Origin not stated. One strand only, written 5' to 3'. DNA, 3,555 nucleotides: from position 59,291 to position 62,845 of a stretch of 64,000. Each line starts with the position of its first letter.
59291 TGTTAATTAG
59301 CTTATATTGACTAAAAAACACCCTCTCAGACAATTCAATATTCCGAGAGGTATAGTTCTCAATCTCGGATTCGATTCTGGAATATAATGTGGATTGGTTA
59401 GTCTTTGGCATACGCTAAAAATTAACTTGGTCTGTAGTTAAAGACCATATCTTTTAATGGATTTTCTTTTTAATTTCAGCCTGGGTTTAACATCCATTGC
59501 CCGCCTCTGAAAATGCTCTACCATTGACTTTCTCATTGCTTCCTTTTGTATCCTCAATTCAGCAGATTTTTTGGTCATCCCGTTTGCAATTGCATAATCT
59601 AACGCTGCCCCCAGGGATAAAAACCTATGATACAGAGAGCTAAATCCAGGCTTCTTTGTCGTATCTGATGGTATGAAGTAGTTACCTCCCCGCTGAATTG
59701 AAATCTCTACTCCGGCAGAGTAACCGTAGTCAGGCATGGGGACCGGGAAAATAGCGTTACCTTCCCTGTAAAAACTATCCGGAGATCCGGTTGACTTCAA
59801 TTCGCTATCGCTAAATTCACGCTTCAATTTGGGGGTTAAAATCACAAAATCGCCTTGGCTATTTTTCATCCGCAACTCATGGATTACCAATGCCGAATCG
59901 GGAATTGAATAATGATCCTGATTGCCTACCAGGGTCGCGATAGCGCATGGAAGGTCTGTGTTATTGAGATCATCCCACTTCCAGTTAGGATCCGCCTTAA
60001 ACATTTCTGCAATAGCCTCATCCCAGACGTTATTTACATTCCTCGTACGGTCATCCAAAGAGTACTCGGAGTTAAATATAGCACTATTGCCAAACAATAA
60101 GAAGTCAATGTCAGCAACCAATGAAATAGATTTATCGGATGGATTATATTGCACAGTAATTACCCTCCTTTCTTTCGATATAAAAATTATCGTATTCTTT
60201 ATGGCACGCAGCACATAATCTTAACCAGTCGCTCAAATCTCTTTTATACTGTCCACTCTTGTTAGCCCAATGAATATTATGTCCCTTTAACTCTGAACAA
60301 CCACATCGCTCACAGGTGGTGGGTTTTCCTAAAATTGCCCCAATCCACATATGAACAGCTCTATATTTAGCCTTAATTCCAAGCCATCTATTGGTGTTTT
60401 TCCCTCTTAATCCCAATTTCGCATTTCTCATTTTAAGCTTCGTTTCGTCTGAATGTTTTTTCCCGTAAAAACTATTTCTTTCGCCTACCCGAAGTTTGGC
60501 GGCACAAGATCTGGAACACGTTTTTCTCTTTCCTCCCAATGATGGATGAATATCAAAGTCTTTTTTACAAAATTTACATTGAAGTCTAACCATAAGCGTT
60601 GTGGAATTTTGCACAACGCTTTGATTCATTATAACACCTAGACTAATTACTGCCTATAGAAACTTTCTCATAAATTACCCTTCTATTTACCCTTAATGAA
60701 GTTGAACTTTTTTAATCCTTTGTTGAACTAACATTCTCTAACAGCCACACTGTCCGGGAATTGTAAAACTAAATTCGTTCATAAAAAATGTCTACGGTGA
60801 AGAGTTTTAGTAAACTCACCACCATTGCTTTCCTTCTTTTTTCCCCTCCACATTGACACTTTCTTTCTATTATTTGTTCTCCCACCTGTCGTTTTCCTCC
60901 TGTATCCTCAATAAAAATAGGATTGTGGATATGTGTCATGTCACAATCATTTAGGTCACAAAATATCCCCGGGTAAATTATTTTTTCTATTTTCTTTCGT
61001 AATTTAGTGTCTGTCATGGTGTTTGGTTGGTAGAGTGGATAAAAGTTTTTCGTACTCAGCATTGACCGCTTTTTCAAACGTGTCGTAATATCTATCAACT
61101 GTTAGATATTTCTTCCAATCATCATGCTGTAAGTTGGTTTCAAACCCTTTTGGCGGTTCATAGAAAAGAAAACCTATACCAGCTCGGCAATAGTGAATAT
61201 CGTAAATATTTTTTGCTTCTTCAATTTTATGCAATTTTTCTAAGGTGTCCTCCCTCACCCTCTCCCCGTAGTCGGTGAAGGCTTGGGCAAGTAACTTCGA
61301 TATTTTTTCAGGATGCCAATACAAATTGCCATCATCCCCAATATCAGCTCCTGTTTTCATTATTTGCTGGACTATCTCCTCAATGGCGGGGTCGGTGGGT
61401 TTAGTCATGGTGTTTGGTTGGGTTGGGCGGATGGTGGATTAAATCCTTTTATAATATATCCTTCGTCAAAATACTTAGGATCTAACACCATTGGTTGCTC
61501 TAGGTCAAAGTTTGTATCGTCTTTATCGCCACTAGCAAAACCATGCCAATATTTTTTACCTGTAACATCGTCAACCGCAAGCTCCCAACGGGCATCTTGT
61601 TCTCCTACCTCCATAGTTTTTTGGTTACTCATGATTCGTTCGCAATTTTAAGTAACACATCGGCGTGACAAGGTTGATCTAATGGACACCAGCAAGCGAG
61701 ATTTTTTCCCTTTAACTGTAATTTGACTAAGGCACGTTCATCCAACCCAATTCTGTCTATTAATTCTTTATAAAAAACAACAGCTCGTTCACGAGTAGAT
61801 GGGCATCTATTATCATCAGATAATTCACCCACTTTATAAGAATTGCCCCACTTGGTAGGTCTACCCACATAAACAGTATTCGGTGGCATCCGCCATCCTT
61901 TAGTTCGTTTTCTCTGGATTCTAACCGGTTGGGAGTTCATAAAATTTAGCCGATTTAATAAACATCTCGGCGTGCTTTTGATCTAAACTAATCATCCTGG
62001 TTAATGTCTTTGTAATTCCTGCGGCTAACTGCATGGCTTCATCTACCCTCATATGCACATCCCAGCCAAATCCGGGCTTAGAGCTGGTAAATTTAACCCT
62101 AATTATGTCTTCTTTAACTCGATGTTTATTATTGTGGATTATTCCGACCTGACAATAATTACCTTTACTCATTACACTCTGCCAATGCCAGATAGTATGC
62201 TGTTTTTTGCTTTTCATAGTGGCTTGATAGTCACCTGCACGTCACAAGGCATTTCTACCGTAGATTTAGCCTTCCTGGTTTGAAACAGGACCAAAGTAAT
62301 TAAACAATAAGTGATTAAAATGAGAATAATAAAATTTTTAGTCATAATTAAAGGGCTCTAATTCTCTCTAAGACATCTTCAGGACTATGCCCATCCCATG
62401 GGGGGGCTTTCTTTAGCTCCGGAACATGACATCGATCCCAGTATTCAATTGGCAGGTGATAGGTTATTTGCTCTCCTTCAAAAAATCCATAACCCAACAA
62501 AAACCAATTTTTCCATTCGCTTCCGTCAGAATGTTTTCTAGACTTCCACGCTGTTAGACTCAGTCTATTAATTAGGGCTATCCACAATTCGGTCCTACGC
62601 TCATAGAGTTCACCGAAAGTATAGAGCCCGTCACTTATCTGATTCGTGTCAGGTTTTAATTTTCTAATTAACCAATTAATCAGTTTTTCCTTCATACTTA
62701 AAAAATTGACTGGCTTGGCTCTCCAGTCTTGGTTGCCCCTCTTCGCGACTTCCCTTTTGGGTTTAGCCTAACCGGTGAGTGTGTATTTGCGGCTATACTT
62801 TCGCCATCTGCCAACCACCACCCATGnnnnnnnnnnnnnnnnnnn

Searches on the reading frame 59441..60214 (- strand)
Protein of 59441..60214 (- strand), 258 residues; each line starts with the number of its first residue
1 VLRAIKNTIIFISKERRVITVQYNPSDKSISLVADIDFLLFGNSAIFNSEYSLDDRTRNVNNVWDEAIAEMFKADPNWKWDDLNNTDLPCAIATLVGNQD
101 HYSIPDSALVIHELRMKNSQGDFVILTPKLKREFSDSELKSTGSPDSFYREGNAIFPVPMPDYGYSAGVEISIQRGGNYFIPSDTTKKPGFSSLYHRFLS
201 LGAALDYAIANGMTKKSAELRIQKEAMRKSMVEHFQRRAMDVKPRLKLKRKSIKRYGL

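Call 25: search_protein_families(library=pfam, proteins=[window:59441-60214:-], max_evalue=0.001)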
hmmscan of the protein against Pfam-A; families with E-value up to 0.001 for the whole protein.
window:59441-60214:- (258 aa): 1 family
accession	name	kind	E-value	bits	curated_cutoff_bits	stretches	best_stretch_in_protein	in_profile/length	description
PF24175.2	SU10_adaptor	-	0.00013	22.9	27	1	89-208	43-151/194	SU10 adaptor protein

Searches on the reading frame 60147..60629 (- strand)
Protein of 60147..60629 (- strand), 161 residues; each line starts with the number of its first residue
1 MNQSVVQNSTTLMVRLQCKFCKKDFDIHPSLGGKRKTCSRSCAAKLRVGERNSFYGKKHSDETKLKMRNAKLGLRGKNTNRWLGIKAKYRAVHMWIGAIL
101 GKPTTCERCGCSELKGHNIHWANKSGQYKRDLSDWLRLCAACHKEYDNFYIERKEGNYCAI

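Call 51: search_protein_families(library=pfam, proteins=[window:60147-60629:-], max_evalue=0.01)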
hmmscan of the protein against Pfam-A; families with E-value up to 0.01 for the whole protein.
window:60147-60629:- (161 aa): 1 family
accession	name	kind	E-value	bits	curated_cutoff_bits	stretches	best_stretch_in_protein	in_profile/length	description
PF07460.16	NUMOD3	-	1.1e-06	28.9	20.4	1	49-68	18-37/37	NUMOD3 motif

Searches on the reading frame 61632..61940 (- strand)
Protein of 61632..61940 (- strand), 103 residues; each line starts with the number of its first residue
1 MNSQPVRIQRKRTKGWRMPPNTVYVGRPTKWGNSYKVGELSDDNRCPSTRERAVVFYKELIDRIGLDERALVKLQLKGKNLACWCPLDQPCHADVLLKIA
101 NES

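Call 51: search_protein_families(library=pfam, proteins=[window:61632-61940:-], max_evalue=0.01)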
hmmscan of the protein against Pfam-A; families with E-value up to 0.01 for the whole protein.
window:61632-61940:- (103 aa): 1 family
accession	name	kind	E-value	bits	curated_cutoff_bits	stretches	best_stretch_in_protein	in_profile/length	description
PF14216.11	DUF4326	-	1.8e-23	83.5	25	1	11-98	1-82/82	Domain of unknown function (DUF4326)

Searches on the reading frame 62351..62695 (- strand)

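Call 51: search_protein_families(library=pfam, proteins=[window:62351-62695:-], max_evalue=0.01)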
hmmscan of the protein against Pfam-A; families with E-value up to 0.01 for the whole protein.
window:62351-62695:- (115 aa): 1 family
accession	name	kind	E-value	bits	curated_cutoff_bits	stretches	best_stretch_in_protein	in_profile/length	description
PF25311.1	WDGH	-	8.9e-31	106.5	27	1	19-114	2-96/97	WDGH domain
